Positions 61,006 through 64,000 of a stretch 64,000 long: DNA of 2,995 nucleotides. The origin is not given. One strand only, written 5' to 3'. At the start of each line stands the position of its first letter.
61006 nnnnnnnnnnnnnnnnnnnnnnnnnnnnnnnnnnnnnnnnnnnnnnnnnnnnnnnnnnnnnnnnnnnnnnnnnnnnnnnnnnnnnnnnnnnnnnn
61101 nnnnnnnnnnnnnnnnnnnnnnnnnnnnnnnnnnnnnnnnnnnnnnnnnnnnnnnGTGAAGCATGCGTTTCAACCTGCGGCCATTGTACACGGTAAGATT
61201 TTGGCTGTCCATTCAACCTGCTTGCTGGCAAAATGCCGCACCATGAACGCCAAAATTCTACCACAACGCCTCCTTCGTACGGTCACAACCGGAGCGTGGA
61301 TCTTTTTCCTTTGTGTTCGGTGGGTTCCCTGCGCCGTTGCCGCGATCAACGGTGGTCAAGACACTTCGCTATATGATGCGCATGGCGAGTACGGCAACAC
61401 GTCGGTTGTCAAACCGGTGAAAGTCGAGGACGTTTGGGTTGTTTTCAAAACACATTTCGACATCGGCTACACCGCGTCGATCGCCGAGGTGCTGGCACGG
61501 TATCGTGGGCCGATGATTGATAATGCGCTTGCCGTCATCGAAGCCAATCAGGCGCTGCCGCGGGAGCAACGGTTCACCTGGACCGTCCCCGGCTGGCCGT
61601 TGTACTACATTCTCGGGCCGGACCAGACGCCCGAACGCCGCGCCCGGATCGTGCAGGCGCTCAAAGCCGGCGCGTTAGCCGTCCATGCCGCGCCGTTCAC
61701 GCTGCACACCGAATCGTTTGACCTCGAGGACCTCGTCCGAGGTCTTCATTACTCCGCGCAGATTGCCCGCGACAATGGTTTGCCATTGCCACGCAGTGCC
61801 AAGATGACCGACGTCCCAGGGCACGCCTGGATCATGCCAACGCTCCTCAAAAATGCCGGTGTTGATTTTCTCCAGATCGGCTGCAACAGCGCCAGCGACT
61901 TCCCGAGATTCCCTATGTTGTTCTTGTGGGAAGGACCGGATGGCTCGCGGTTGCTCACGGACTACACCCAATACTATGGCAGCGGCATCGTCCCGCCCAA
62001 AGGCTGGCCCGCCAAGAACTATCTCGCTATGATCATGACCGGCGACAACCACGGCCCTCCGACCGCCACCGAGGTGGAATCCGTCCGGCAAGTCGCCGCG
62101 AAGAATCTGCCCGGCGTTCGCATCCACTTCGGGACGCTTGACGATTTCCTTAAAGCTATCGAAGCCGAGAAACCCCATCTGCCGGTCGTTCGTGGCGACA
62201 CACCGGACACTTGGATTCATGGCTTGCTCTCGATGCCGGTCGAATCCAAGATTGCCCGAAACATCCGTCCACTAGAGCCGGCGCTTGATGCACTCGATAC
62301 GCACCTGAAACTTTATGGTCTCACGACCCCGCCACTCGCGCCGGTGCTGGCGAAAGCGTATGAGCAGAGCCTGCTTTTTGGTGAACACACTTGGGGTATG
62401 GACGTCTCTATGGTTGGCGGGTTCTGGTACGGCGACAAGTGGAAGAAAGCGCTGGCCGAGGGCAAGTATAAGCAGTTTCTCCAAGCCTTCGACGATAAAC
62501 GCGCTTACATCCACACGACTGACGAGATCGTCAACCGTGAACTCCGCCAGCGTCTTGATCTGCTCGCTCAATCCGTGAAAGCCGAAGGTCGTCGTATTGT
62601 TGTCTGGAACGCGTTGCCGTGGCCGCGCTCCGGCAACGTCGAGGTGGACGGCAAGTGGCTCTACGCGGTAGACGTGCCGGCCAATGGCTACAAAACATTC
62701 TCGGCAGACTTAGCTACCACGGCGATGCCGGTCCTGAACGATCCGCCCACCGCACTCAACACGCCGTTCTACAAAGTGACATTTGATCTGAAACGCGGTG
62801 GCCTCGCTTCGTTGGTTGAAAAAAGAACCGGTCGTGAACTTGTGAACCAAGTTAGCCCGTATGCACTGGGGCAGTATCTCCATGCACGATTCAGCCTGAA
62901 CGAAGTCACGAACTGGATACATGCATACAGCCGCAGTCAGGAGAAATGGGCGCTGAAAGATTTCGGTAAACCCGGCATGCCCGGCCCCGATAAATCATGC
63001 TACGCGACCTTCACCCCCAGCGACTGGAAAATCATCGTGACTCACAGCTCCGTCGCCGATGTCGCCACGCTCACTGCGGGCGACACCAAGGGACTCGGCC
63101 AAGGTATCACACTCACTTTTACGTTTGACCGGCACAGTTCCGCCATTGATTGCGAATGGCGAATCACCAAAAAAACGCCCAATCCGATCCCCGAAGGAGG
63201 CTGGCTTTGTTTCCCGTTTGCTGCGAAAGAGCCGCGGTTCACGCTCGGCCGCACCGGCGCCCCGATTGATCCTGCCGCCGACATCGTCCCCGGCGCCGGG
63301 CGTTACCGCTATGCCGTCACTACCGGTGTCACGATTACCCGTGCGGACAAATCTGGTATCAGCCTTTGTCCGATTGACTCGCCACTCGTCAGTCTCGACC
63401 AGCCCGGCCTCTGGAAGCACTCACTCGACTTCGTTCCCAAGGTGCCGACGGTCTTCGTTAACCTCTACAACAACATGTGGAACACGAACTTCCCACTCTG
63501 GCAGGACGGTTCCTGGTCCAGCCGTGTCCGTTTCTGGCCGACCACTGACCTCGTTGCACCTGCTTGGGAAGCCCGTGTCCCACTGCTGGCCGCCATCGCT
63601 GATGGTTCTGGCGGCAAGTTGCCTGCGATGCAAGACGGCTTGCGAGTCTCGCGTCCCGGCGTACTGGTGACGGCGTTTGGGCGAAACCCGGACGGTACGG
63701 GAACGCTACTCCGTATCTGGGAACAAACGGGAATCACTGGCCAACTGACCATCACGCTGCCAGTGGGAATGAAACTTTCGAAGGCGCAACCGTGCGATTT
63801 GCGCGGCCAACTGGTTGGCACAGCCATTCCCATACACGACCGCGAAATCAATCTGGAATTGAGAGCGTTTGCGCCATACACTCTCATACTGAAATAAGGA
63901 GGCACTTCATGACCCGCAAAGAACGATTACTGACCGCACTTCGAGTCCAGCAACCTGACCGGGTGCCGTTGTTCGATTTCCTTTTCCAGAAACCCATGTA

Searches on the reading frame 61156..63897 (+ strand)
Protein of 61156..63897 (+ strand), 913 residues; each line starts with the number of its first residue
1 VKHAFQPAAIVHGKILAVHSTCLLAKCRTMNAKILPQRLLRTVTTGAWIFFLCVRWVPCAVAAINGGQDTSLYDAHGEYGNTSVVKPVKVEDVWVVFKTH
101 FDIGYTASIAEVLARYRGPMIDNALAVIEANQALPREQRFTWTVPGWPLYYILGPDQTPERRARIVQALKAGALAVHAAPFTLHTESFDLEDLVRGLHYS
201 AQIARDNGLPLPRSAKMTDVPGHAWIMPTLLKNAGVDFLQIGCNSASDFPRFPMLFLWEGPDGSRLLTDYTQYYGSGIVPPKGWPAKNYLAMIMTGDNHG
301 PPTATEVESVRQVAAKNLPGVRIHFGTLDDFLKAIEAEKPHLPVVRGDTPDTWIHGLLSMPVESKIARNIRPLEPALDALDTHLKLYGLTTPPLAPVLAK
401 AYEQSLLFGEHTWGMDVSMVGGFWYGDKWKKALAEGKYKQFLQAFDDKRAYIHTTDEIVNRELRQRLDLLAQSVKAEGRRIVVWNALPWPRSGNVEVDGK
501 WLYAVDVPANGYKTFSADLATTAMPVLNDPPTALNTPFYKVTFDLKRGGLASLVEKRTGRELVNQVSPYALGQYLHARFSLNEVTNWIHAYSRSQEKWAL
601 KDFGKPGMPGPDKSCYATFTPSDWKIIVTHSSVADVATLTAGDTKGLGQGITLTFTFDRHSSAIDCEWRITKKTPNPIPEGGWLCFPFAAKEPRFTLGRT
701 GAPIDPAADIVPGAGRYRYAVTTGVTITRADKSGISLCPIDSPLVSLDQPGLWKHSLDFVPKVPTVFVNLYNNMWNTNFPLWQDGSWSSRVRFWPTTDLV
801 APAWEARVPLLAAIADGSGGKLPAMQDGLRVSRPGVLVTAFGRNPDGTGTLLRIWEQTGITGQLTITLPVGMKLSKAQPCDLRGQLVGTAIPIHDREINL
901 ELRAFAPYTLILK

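Call 8: search_protein_families(library=pfam, proteins=[window:61156-63897:+], max_evalue=0.01)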
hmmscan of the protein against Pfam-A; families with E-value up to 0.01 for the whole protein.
window:61156-63897:+ (913 aa): 3 families
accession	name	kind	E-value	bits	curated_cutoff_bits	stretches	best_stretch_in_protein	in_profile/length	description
PF01074.27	Glyco_hydro_38N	-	7e-15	55.6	25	1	93-342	2-258/270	Glycosyl hydrolases family 38 N-terminal domain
PF16477.11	DUF5054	-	1.2e-11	45.6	37.6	1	534-640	159-264/291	Domain of unknown function (DUF5054)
PF17677.7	Glyco_hydro38C2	-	0.0066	17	22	0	836-904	2-66/72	Glycosyl hydrolases family 38 C-terminal beta sandwich domain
